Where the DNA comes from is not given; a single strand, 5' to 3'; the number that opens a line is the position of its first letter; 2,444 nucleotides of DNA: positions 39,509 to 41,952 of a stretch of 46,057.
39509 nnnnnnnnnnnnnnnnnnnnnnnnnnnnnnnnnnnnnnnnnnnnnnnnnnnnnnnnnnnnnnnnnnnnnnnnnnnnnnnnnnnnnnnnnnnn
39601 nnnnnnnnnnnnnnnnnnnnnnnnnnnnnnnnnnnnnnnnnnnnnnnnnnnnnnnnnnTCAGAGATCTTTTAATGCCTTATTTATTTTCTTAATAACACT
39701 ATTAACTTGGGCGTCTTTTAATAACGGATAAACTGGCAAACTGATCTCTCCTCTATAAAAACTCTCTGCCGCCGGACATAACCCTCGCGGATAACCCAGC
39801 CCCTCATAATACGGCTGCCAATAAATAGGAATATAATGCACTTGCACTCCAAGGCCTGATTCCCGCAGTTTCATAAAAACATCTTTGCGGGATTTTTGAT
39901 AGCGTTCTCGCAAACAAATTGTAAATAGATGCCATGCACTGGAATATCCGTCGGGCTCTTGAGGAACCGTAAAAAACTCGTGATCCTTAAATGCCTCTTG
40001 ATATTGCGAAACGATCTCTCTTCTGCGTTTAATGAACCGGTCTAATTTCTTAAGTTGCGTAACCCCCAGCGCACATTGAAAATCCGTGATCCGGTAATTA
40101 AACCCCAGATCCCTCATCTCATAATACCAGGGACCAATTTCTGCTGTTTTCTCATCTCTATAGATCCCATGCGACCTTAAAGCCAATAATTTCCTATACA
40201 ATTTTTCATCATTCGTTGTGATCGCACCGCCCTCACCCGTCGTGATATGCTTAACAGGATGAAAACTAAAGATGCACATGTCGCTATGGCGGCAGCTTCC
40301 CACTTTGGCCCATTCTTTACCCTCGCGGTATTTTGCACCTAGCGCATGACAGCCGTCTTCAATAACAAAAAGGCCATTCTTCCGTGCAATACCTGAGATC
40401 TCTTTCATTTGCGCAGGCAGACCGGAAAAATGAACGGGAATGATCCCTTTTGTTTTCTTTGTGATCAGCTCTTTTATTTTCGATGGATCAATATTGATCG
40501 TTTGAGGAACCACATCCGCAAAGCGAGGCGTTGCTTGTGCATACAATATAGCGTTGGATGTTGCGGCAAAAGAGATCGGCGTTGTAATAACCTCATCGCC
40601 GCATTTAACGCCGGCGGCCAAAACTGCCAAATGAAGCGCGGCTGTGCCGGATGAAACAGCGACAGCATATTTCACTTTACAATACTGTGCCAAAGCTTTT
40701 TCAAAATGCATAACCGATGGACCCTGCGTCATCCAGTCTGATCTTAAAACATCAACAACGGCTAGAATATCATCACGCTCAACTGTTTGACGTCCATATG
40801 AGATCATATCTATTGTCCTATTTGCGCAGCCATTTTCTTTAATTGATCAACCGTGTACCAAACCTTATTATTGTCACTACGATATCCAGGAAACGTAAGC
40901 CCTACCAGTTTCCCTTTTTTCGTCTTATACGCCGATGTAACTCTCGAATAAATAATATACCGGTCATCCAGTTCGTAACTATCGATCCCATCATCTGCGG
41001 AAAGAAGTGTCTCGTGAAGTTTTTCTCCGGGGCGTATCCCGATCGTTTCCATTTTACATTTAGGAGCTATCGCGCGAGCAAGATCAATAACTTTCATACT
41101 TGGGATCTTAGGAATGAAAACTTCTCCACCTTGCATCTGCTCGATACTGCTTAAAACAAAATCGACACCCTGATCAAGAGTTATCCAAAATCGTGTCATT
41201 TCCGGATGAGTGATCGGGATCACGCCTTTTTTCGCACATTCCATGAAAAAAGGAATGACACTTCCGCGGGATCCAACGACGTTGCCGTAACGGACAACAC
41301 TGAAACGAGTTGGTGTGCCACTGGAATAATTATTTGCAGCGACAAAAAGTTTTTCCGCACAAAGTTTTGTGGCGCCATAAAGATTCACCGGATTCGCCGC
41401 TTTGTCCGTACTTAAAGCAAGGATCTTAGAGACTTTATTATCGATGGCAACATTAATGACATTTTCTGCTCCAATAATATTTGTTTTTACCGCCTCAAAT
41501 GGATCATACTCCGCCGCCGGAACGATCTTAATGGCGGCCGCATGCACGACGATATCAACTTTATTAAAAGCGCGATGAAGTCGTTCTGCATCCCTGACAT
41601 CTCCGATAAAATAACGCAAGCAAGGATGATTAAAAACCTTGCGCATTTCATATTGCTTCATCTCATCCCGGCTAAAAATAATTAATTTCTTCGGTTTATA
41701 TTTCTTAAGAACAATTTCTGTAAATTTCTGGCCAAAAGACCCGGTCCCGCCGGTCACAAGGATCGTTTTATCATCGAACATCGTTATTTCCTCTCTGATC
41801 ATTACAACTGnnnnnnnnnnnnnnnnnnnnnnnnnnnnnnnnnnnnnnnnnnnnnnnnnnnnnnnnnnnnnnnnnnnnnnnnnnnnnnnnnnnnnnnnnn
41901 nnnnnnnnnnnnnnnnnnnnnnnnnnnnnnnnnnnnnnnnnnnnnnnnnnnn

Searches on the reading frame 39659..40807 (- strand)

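Call 5: search_protein_families(library=pfam, proteins=[window:39659-40807:-], max_evalue=0.01)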
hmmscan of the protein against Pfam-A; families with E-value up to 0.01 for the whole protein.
window:39659-40807:- (382 aa): 5 families
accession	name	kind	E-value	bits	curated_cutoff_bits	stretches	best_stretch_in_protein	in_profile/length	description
PF01041.23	DegT_DnrJ_EryC1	-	1.5e-120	403.2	19.8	1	10-375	4-359/360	DegT/DnrJ/EryC1/StrS aminotransferase family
PF01212.27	Beta_elim_lyase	-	2.7e-09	37.2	27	1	28-280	30-237/288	Beta-eliminating lyase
PF01053.26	Cys_Met_Meta_PP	-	2.5e-07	30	27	1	28-153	50-175/381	Cys/Met metabolism PLP-dependent enzyme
PF00155.27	Aminotran_1_2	-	6.3e-07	29.3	19.7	1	34-154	46-188/361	Aminotransferase class I and II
PF00266.25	Aminotran_5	-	0.0014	18.1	21.5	1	49-157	65-181/371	Aminotransferase class-V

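Call 71: search_protein_families(library=ncbifam, proteins=[window:39659-40807:-], max_evalue=1e-10)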
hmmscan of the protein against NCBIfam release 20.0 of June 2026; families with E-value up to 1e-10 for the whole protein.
window:39659-40807:- (382 aa): 7 families
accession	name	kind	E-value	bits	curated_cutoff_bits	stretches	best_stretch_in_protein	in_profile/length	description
TIGR03588.1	PseC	equivalog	2.2e-149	497.5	423.5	1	1-378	1-379/380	UDP-4-amino-4,6-dideoxy-N-acetyl-beta-L-altrosamine transaminase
NF008658.2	PRK11658.1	equivalog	1.6e-77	260.7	631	1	3-379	6-377/379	UDP-4-amino-4-deoxy-L-arabinose aminotransferase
TIGR04181.1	NHT_00031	hypoth_equivalog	5.9e-74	249.1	420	1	16-358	15-357/359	LegC family aminotransferase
NF008687.0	PRK11706.1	equivalog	6.9e-64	215.9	375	1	2-378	2-373/375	dTDP-4-amino-4,6-dideoxygalactose transaminase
NF011936.0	PRK15407.1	equivalog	3.3e-61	207.3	423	2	2-214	37-251/440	lipopolysaccharide biosynthesis protein RfbH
TIGR02379.1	ECA_wecE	subfamily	1.1e-50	172.4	434.85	1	29-379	30-375/376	dTDP-4-amino-4,6-dideoxy-D-glucose transaminase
TIGR04427.1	PLP_DesI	equivalog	7e-44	150.5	650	1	11-277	31-281/390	dTDP-4-dehydro-6-deoxyglucose aminotransferase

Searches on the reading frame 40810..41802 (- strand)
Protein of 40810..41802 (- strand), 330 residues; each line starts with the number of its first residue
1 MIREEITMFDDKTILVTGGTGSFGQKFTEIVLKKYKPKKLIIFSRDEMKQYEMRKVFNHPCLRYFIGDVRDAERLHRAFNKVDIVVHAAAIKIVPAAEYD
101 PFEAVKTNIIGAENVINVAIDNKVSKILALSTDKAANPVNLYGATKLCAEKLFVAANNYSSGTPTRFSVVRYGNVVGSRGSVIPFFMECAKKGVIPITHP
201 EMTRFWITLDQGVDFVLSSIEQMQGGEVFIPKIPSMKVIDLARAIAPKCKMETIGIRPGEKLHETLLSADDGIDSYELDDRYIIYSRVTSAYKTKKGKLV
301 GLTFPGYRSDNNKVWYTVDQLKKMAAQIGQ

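Call 5: search_protein_families(library=pfam, proteins=[window:40810-41802:-], max_evalue=0.01)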
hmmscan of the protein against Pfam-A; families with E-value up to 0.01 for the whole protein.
window:40810-41802:- (330 aa): 10 families
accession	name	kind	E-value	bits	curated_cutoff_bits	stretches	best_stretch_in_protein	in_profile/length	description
PF02719.21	Polysacc_synt_2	-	5.1e-101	338.2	20.2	1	14-284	1-291/293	Polysaccharide biosynthesis protein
PF01370.27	Epimerase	-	4.2e-21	75.9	20.9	1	14-222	1-227/240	NAD dependent epimerase/dehydratase family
PF01073.25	3Beta_HSD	-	1.4e-13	51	22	1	15-138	1-122/280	3-beta hydroxysteroid dehydrogenase/isomerase family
PF16363.11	GDP_Man_Dehyd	-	1.5e-12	48.1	27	1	15-134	1-131/332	GDP-mannose 4,6 dehydratase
PF04321.23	RmlD_sub_bind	-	3.1e-11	43.3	27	1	13-182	2-158/287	RmlD substrate binding domain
PF13460.12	NAD_binding_10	-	1e-07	32.5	27.2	1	18-138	1-104/184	NAD(P)H-binding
PF07993.18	NAD_binding_4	-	1.3e-07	31.5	20.1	1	63-135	64-139/258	Male sterility protein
PF05368.20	NmrA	-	3.7e-06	27.2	27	1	11-89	2-77/298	NmrA-like family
PF08659.16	KR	-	0.00046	20.6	22.6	1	13-89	2-89/180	KR domain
PF00106.31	adh_short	-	0.0037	17.2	26.6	1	12-154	1-161/195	short chain dehydrogenase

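Call 71: search_protein_families(library=ncbifam, proteins=[window:40810-41802:-], max_evalue=1e-10)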
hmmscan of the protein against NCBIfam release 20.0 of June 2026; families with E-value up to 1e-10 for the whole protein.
window:40810-41802:- (330 aa): 6 families
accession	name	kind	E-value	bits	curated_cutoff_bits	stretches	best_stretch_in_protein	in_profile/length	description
TIGR03589.1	PseB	equivalog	1.7e-150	500.4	407.75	1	8-324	1-323/324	UDP-N-acetylglucosamine 4,6-dehydratase (inverting)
TIGR04130.1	FnlA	equivalog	1.8e-73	247.4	730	1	8-288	1-286/337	UDP-N-acetylglucosamine 4,6-dehydratase/5-epimerase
TIGR04180.1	EDH_00030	hypoth_equivalog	1.2e-14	54.1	475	1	14-134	1-123/297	NAD-dependent 4,6-dehydratase LegB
TIGR02622.1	CDP_4_6_dhtase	equivalog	1.5e-12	47.3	278.45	1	8-136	1-133/352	CDP-glucose 4,6-dehydratase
TIGR01179.1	galE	equivalog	2e-12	46.6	262.3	1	14-179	2-180/332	UDP-glucose 4-epimerase GalE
TIGR01181.1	dTDP_gluc_dehyt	equivalog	3.5e-12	46.1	365.1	1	14-136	2-129/321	dTDP-glucose 4,6-dehydratase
